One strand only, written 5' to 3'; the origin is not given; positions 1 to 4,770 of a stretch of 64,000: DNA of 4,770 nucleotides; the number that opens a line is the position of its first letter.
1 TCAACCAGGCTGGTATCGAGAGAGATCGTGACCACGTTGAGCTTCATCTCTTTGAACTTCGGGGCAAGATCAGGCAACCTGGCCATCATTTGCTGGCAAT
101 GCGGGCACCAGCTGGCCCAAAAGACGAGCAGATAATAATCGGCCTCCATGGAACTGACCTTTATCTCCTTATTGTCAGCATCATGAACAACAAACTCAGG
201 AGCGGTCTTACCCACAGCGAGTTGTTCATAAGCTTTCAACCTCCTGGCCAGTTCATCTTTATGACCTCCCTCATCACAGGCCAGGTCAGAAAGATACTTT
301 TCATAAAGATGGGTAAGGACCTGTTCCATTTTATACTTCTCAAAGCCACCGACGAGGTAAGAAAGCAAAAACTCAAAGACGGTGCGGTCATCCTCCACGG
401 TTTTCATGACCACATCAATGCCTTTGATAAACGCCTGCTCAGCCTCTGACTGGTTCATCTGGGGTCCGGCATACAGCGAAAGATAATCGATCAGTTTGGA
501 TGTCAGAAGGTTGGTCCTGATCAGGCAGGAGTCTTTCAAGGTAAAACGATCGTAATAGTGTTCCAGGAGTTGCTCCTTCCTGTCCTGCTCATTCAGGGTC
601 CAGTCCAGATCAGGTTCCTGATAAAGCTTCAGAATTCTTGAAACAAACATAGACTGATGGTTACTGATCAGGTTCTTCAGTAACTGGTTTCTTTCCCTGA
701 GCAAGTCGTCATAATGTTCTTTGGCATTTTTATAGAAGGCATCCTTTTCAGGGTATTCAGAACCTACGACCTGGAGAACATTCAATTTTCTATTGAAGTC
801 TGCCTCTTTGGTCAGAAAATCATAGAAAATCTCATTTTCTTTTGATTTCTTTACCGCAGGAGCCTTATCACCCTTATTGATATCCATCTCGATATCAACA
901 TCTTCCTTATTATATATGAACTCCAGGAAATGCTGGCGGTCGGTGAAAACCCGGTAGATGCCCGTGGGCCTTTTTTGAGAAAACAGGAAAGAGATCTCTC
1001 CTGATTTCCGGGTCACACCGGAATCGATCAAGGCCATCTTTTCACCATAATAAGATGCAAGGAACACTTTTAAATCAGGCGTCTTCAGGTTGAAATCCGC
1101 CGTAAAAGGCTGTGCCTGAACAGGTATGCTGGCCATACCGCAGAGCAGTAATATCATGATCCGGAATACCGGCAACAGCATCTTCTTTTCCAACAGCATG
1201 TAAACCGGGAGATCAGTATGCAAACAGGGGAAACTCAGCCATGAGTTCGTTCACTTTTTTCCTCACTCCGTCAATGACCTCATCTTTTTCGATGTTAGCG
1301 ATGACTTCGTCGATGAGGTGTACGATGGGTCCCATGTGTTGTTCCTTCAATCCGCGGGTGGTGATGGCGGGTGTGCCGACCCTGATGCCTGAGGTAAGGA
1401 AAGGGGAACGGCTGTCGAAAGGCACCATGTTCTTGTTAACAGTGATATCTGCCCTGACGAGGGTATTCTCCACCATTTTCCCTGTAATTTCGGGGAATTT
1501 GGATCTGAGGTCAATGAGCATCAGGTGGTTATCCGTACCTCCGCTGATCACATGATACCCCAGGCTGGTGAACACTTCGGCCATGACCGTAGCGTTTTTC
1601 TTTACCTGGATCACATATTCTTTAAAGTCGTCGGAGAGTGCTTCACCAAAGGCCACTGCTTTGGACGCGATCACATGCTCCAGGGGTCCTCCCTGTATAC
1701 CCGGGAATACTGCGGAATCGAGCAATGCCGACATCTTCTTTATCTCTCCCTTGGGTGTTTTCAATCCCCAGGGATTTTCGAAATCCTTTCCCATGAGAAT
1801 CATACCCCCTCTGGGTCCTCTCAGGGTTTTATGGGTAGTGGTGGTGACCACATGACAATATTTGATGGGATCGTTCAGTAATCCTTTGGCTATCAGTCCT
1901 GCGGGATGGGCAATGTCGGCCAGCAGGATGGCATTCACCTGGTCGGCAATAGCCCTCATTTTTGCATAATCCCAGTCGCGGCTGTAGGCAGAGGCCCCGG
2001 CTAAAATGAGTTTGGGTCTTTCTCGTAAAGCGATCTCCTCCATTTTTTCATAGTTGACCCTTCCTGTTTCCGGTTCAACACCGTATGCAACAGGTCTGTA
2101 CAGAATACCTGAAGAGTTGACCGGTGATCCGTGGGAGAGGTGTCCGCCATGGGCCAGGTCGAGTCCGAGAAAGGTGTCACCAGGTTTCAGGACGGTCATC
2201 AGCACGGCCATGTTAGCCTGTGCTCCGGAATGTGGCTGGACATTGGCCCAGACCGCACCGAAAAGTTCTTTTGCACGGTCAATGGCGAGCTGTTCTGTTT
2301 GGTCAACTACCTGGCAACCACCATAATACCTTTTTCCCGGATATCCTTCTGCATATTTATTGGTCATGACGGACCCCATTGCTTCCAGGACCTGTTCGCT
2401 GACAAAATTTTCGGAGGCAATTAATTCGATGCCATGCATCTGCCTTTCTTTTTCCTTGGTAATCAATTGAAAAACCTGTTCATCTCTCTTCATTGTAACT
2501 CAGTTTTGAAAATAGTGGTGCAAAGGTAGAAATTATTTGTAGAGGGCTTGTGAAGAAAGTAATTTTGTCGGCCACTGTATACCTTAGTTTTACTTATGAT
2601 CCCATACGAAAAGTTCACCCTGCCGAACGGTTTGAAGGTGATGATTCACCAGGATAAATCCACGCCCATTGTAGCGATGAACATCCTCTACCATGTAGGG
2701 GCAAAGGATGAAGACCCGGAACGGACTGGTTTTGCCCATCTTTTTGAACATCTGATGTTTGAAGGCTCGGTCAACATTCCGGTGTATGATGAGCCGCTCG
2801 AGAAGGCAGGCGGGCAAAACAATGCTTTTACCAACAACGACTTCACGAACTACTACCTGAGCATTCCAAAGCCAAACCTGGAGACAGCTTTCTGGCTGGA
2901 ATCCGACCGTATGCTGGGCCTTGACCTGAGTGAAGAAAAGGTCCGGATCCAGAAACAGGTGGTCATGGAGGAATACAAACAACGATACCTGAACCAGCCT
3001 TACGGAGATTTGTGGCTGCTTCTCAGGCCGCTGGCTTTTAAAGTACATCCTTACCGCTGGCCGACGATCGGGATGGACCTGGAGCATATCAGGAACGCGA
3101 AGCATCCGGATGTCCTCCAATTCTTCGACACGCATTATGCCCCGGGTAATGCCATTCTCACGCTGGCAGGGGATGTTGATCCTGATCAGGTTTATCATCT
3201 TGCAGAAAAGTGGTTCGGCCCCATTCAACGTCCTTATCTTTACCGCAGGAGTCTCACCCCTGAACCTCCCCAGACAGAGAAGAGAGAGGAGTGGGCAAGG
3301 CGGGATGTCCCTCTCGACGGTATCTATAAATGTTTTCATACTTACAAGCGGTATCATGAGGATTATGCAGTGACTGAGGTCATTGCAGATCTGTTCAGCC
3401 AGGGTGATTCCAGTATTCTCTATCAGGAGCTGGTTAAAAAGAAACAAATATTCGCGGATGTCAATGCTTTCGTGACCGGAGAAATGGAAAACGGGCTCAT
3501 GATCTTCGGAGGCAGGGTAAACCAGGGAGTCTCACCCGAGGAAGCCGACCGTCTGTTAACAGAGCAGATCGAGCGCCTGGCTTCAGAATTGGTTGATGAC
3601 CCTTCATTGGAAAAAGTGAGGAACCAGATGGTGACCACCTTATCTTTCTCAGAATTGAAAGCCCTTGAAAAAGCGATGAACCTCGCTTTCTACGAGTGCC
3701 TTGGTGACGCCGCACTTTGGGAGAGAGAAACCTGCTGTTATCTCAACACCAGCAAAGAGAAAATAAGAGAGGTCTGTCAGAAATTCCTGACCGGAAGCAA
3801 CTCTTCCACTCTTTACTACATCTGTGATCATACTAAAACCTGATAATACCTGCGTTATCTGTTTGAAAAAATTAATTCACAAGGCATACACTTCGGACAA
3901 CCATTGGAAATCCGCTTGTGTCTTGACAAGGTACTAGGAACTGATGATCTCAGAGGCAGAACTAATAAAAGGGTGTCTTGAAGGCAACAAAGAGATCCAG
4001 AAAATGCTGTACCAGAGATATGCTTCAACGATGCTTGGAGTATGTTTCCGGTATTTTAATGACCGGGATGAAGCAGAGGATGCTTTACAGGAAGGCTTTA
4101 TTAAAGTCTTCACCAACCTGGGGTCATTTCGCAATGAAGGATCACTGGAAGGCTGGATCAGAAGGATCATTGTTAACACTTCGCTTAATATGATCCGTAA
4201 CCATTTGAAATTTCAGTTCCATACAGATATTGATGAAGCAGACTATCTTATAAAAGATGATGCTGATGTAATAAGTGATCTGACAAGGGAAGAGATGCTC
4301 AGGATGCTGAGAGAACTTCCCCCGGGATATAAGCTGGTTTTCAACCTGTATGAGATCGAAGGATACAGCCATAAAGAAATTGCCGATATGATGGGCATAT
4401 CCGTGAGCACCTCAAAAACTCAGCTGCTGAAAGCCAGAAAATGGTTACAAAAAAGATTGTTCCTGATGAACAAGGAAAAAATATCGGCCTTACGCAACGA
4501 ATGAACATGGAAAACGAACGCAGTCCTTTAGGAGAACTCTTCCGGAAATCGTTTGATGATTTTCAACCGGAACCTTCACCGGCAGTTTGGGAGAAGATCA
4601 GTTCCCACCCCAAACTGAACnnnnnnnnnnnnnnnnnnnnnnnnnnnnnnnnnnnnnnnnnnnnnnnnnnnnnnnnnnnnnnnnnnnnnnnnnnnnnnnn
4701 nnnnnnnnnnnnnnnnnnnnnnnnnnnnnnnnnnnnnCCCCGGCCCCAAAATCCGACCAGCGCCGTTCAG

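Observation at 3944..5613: ECF sigma factor translationally coupled to a membrane protein that ends in a T9SS type-B sorting domain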

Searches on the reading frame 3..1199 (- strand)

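Call 47: search_protein_families(library=pfam, proteins=[window:3-1199:-], max_evalue=0.001)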
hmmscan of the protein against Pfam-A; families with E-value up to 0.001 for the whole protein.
window:3-1199:- (399 aa): 7 families
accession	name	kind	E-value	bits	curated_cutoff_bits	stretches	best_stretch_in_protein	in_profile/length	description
PF00578.27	AhpC-TSA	-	1.3e-14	54.6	26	1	329-396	1-69/124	AhpC/TSA family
PF13905.12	Thioredoxin_8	-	8.7e-10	39.3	27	1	354-397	2-46/94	Thioredoxin-like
PF08534.16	Redoxin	-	4.8e-09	36.6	26.6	1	329-396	2-72/148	Redoxin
PF17127.10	DUF5106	-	1.5e-07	32.3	28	1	203-307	29-132/151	Domain of unknown function (DUF5106)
PF00085.26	Thioredoxin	-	3.7e-07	30.5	23.5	1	345-395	11-59/103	Thioredoxin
PF14595.12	Thioredoxin_9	-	0.00056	20.3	25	0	336-390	26-78/129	Thioredoxin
PF14289.11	DUF4369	-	0.00091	20.2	25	0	39-125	8-91/91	Domain of unknown function (DUF4369)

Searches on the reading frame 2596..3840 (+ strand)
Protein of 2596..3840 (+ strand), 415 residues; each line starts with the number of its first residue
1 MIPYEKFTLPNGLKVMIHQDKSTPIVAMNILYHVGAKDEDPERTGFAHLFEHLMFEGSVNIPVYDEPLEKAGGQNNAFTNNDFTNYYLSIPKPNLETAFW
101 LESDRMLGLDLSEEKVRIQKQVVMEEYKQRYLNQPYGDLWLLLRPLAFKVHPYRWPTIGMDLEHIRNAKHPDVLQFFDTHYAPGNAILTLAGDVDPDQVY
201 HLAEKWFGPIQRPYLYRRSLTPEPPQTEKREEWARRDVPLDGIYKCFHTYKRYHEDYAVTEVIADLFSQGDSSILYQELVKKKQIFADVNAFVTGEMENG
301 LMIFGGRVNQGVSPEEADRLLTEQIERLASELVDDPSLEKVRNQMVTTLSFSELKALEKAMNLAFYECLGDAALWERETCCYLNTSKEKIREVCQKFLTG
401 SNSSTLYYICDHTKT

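Call 3: search_protein_families(library=pfam, proteins=[window:2596-3840:+], max_evalue=0.1)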
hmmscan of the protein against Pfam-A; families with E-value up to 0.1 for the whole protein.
window:2596-3840:+ (415 aa): 2 families
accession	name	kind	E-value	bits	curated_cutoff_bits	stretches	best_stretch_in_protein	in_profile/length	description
PF05193.26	Peptidase_M16_C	-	9.6e-27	94.4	23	1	171-345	5-181/181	Peptidase M16 inactive domain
PF00675.25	Peptidase_M16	-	2.8e-17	63.5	22.3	1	15-129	2-118/149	Insulinase (Peptidase family M16)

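Call 4: search_protein_families(library=ncbifam, proteins=[window:2596-3840:+], max_evalue=0.1)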
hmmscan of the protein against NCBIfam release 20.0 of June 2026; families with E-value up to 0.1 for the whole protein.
window:2596-3840:+ (415 aa): 4 families
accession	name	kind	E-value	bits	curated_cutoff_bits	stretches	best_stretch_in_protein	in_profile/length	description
NF047421.1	YfmH_fam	equivalog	2.2e-14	53.5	250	1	38-404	54-417/425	EF-P 5-aminopentanol modification-associated protein YfmH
NF011681.0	PRK15101.1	equivalog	1.8e-10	39.5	765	1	4-98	44-141/961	pitrilysin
TIGR02110.1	PQQ_syn_pqqF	equivalog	6.6e-10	38.4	320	1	6-206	2-206/697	pyrroloquinoline quinone biosynthesis protein PqqF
NF047422.1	YfmF_fam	equivalog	5e-06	25.7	285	1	146-396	153-400/412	EF-P 5-aminopentanol modification-associated protein YfmF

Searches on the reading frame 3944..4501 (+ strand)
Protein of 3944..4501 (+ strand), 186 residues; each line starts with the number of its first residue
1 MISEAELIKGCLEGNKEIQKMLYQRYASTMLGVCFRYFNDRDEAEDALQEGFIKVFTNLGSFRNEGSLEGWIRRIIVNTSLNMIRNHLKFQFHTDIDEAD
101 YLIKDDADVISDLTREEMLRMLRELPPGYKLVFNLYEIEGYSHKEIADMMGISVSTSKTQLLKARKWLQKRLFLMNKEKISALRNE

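Call 3: search_protein_families(library=pfam, proteins=[window:3944-4501:+], max_evalue=0.1)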
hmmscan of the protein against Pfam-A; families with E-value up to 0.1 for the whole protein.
window:3944-4501:+ (186 aa): 9 families
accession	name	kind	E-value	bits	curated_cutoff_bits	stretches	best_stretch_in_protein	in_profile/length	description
PF08281.18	Sigma70_r4_2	-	5.3e-18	64.9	25.7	1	115-168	1-54/54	Sigma-70, region 4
PF04542.20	Sigma70_r2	-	2.8e-16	59.5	24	1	22-87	1-68/71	Sigma-70 region 2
PF07638.17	Sigma70_ECF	-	3.6e-08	34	21.1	1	102-172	115-183/185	ECF sigma factor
PF04545.22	Sigma70_r4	-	1.9e-06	27.7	24.1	1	122-166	2-46/50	Sigma-70, region 4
PF13384.12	HTH_23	-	0.0037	17.5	24.6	1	135-156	13-33/50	Homeodomain-like domain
PF02796.21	HTH_7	-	0.042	14.4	23.8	0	129-156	11-37/45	Helix-turn-helix domain of resolvase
PF13545.12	HTH_Crp_2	-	0.045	14.2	27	0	141-158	23-40/70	Crp-like helix-turn-helix domain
PF06056.18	Terminase_5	-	0.07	13.5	20.3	0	139-156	12-29/58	Putative ATPase subunit of terminase (gpP-like)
PF05043.19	Mga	-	0.093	13.8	21.1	0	116-171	6-61/87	Mga helix-turn-helix domain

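Call 4: search_protein_families(library=ncbifam, proteins=[window:3944-4501:+], max_evalue=0.1)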
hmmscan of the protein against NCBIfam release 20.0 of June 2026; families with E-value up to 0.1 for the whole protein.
window:3944-4501:+ (186 aa): 102 families (the best 25 are shown)
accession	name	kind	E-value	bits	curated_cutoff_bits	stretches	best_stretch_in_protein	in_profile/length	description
TIGR02937.1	sigma70-ECF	superfamily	1.4e-30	106.1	42.9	1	20-172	4-165/165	sigma-70 family RNA polymerase sigma factor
TIGR02985.1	Sig70_bacteroi1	subfamily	4.5e-28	98.5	126.4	1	20-172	4-162/162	RNA polymerase sigma-70 factor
NF008888.0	PRK11922.1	equivalog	4.2e-25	88.7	204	1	3-172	16-196/231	RNA polymerase sigma factor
NF006930.0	PRK09415.1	subfamily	4.8e-25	88.4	198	1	15-172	14-175/179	RNA polymerase factor sigma C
NF058625.1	sigma_PG0214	equivalog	4.7e-24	85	130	1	27-179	14-168/170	GFO_1088 family ECF-type sigma factor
NF007225.0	PRK09643.1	equivalog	4.8e-24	85.2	190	1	3-179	13-189/204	RNA polymerase sigma factor SigM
NF007223.0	PRK09641.1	equivalog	2.2e-23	83.1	209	1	6-172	7-184/187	RNA polymerase sigma factor SigW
NF004113.0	PRK05602.1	equivalog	1.5e-22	80.2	208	1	4-173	32-202/211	RNA polymerase sigma factor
TIGR02950.1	SigM_subfam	subfamily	8e-22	77.8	147.95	1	22-172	5-158/159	RNA polymerase sigma factor, SigM family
TIGR02939.1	RpoE_Sigma70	equivalog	1.6e-21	77.2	236.15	1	5-172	8-186/190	RNA polymerase sigma factor RpoE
NF007215.0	PRK09637.1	equivalog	1.9e-21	76.9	212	1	22-172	6-154/181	RNA polymerase sigma factor SigZ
NF008891.0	PRK11924.1-5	subfamily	1.9e-21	76.9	259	1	17-171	4-162/171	RNA polymerase sigma factor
NF009171.0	PRK12518.1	equivalog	3.5e-21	75.9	208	1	2-171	12-183/191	RNA polymerase sigma factor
TIGR02959.1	SigZ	equivalog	9e-21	74.4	168.65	1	26-173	4-149/170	RNA polymerase sigma factor SigZ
TIGR02983.1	SigE-fam_strep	subfamily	2.4e-20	73.1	141.55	1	21-172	10-158/162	SigE family RNA polymerase sigma factor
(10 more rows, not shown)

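Call 6: find_encoding_contigs(protein=window:3944-4501:+, flank=6000, max_places=6)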
Protein window:3944-4501:+ (186 aa): 2 contigs read that carry it; 2 places shown.
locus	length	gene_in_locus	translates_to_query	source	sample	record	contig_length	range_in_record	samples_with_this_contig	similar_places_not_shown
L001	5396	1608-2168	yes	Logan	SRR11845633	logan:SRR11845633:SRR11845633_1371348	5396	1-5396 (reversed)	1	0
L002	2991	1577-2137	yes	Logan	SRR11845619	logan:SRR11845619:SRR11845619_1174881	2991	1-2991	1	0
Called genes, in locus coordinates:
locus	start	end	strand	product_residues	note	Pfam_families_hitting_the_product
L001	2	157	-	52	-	?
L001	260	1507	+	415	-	PF00675:Peptidase_M16, PF05193:Peptidase_M16_C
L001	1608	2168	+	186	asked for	PF04542:Sigma70_r2, PF07638:Sigma70_ECF, PF08281:Sigma70_r4_2, PF04545:Sigma70_r4 (weak)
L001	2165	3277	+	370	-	PF13585:CHU_C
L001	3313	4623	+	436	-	PF00675:Peptidase_M16 (weak), PF05193:Peptidase_M16_C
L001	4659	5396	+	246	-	?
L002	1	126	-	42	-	?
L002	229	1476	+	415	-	PF00675:Peptidase_M16, PF05193:Peptidase_M16_C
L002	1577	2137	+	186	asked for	PF04542:Sigma70_r2, PF07638:Sigma70_ECF, PF08281:Sigma70_r4_2, PF04545:Sigma70_r4 (weak)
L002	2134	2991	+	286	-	?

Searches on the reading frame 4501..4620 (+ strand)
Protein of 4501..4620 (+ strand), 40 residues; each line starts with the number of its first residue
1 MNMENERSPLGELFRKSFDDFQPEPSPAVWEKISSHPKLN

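Call 72: find_related_loci(query=A6, collection=metagenome_contigs, flank=5000)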
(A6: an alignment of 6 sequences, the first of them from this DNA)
Query A6 (40 aa) in metagenome_contigs; peptide patterns used: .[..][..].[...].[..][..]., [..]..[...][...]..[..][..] (x = any residue, [..] = any of these).
160 stretches matched a pattern; 13 encode a relative of the query (tblastn E <= 1e-3); 13 distinct loci.
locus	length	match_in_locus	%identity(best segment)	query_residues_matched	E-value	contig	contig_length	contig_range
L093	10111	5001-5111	62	3-39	2e-13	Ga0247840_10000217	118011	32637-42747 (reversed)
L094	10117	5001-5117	46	1-39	4e-10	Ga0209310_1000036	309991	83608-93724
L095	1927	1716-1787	54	12-35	1e-7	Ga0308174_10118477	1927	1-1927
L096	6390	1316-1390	56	10-34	1e-6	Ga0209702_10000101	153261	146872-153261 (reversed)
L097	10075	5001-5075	56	10-34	1e-6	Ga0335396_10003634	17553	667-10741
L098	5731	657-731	56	10-34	2e-6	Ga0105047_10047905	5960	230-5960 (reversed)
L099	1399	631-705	56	10-34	2e-6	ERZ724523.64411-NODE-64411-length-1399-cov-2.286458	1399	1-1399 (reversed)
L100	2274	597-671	56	10-34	2e-6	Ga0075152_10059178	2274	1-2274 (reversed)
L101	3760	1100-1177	54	10-35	3e-6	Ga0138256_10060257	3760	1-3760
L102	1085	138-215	50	10-35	1e-5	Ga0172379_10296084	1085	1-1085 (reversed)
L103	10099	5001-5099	36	2-34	4e-5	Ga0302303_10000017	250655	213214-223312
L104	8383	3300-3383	54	7-33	7e-5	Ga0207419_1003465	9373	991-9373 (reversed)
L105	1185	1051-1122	42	10-33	8e-5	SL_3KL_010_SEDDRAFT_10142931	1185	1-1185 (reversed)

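Call 74: search_protein_families(library=ncbifam, proteins=[L096:1316-2080:+, L103:5001-5759:+, L104:3300-3800:+], max_evalue=0.01)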
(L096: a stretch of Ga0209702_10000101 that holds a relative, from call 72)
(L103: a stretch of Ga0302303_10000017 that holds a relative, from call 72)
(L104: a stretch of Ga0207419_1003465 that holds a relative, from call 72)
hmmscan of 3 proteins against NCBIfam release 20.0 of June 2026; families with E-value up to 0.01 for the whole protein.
L096:1316-2080:+ (255 aa): 0 families

L103:5001-5759:+ (253 aa): 1 family
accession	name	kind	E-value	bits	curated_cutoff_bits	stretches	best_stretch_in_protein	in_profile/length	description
NF002357.0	PRK01318.2-4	equivalog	0.0018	17.1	479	1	42-197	8-155/532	membrane protein insertase YidC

L104:3300-3800:+ (167 aa): 1 family
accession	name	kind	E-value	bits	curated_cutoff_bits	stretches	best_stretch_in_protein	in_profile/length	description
NF047751.1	HepT_toxin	equivalog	0.0094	15.8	60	0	27-102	11-87/120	type VII toxin-antitoxin system HepT family RNase toxin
